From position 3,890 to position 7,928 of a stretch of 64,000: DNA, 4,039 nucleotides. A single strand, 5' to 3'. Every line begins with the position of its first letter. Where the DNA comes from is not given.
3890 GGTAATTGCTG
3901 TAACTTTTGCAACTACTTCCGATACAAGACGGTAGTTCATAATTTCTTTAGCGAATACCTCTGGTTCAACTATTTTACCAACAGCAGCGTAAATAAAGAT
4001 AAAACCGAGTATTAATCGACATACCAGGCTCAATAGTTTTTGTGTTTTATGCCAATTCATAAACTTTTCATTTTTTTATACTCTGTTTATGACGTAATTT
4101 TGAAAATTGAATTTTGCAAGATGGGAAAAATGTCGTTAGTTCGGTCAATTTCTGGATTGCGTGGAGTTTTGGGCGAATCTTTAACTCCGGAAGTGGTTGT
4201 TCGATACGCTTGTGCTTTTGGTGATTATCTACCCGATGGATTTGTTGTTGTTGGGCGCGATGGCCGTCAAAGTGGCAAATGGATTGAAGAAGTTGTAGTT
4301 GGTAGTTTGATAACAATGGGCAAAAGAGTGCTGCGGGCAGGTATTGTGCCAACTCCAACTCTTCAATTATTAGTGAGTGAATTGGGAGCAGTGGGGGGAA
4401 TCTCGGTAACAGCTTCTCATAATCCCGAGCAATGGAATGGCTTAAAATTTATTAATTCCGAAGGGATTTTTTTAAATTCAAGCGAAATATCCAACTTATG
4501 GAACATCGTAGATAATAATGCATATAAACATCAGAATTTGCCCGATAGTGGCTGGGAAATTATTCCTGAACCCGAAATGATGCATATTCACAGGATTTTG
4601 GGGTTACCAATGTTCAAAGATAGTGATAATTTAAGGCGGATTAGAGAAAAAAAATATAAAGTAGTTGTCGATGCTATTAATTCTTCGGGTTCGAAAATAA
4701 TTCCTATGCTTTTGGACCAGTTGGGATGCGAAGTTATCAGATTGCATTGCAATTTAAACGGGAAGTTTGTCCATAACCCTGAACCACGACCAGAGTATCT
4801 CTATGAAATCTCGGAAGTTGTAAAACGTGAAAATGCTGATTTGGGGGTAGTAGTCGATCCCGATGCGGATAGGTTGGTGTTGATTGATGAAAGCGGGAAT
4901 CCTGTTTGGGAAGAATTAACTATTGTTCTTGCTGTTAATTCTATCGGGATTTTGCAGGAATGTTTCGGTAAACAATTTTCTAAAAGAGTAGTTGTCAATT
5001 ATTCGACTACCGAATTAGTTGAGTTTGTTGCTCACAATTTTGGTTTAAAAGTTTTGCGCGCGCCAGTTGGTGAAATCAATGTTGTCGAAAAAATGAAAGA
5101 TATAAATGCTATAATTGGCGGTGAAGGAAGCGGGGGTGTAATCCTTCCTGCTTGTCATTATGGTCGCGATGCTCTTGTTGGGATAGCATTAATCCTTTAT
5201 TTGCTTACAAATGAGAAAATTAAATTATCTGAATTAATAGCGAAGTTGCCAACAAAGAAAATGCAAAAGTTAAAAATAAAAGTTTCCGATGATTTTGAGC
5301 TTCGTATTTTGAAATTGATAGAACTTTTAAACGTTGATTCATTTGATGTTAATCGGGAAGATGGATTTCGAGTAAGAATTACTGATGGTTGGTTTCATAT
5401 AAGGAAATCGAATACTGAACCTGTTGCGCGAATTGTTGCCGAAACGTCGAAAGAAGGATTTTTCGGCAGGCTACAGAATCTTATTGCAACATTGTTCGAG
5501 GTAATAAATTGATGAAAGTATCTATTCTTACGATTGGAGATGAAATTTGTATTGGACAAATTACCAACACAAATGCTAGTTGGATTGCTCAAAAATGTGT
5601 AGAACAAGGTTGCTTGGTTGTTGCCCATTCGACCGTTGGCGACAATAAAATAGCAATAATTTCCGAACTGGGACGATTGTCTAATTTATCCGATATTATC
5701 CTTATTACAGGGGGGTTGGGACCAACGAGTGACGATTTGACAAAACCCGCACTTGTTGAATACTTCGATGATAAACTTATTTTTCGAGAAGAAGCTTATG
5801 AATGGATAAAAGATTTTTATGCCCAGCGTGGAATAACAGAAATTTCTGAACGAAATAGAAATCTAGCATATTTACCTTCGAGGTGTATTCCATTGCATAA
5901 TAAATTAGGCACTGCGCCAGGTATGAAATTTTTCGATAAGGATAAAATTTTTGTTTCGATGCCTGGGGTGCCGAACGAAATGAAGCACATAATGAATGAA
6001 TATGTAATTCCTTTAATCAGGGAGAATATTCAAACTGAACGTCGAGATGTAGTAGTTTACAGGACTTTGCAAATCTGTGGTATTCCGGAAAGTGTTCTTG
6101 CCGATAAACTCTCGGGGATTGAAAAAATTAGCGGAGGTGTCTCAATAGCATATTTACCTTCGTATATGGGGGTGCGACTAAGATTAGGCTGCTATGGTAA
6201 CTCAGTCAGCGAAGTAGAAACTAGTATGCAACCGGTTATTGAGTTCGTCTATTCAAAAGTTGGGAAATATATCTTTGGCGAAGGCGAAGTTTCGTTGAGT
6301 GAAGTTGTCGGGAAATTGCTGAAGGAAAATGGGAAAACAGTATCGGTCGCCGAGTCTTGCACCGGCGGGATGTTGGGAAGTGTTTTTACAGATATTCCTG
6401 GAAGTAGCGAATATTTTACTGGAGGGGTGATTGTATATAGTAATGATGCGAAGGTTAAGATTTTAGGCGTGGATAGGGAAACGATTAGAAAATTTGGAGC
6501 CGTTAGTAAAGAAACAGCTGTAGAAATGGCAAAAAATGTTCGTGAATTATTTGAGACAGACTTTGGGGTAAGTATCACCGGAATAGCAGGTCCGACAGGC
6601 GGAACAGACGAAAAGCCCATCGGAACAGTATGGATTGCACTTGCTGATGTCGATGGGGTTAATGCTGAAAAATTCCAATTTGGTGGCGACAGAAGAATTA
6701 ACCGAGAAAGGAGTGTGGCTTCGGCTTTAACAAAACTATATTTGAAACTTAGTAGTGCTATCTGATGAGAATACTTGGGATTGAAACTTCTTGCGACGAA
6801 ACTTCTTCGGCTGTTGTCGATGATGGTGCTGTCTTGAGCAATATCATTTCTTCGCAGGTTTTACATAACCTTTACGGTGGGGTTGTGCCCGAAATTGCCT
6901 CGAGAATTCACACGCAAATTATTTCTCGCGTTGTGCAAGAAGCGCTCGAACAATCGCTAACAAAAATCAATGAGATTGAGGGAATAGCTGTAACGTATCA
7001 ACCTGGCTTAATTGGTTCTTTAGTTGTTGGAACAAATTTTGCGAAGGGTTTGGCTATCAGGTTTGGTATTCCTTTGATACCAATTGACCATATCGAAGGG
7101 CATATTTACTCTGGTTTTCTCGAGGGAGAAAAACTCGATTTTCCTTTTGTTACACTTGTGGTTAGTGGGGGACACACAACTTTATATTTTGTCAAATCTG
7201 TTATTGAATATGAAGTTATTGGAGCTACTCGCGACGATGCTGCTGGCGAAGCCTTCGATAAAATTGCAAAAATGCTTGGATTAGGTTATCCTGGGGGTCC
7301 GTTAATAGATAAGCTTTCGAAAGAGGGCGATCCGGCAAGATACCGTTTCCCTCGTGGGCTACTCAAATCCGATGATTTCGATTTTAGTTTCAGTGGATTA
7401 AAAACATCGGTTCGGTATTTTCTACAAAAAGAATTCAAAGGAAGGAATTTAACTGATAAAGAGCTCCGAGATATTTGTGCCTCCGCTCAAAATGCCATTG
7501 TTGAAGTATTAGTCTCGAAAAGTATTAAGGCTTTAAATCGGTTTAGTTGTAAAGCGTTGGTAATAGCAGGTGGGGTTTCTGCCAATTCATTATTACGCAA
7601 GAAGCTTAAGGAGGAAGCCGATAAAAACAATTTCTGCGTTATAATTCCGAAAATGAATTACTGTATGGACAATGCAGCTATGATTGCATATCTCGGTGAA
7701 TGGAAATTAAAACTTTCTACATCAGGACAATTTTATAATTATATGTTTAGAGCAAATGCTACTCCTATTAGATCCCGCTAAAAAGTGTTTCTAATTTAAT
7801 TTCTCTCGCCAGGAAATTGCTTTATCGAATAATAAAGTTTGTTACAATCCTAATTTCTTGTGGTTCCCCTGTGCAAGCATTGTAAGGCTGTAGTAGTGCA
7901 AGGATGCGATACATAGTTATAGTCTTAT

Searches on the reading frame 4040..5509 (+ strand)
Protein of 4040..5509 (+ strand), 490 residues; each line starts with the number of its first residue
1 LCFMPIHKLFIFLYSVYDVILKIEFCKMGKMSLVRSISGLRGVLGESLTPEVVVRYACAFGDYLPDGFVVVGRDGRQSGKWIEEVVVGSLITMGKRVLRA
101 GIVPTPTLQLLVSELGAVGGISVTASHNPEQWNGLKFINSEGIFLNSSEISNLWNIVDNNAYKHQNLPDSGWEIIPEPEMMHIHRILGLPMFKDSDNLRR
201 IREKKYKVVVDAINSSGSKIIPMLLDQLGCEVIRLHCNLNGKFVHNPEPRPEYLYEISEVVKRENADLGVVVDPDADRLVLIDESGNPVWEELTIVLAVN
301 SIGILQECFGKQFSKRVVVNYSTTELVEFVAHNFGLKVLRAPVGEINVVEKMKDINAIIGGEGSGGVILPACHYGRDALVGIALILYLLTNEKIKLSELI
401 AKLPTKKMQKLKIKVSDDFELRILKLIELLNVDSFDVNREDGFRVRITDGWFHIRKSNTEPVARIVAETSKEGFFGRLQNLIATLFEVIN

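Call 91: search_protein_families(library=pfam, proteins=[window:4040-5509:+], max_evalue=1e-8)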
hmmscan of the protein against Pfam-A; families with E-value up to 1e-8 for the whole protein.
window:4040-5509:+ (490 aa): 3 families
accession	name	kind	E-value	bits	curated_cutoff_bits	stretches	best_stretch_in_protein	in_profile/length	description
PF02878.22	PGM_PMM_I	-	5.1e-30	104.4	22.5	1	38-161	7-135/138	Phosphoglucomutase/phosphomannomutase, alpha/beta/alpha domain I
PF02879.22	PGM_PMM_II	-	1.1e-24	87.4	29.3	1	198-286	13-103/103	Phosphoglucomutase/phosphomannomutase, alpha/beta/alpha domain II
PF02880.22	PGM_PMM_III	-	3.2e-18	66.4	20.7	1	311-405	18-113/115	Phosphoglucomutase/phosphomannomutase, alpha/beta/alpha domain III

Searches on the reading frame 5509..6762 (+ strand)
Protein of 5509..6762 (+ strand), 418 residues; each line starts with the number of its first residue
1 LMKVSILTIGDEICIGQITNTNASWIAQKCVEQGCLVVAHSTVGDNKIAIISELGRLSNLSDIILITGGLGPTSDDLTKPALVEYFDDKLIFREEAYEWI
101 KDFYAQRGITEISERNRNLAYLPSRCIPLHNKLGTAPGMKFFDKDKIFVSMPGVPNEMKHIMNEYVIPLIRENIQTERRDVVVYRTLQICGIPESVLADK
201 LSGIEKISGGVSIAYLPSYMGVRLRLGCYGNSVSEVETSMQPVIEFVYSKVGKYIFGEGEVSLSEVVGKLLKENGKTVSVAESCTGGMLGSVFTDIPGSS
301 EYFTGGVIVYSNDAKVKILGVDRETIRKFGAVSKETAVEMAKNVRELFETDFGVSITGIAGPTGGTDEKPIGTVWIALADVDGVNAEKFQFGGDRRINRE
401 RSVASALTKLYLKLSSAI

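Call 91: search_protein_families(library=pfam, proteins=[window:5509-6762:+], max_evalue=1e-8)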
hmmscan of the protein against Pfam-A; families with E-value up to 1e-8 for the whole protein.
window:5509-6762:+ (418 aa): 3 families
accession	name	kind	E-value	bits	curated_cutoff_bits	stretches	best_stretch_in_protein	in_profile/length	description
PF02464.23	CinA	-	1.3e-59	200.7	23.5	1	262-411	3-152/155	Competence-damaged protein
PF00994.29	MoCF_biosynth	-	9.1e-33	113.4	26.6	1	6-171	2-143/144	Probable molybdopterin binding domain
PF18146.6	CinA_KH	-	3.7e-13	49.8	27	1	185-257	2-73/73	Damage-inducible protein CinA KH domain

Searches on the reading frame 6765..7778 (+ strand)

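Call 91: search_protein_families(library=pfam, proteins=[window:6765-7778:+], max_evalue=1e-8)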
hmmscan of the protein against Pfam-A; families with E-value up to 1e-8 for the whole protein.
window:6765-7778:+ (338 aa): 1 family
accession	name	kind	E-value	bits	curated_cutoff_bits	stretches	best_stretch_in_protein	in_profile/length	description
PF00814.31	TsaD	-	2e-93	313.4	24.8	1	23-309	2-264/264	tRNA N6-adenosine threonylcarbamoyltransferase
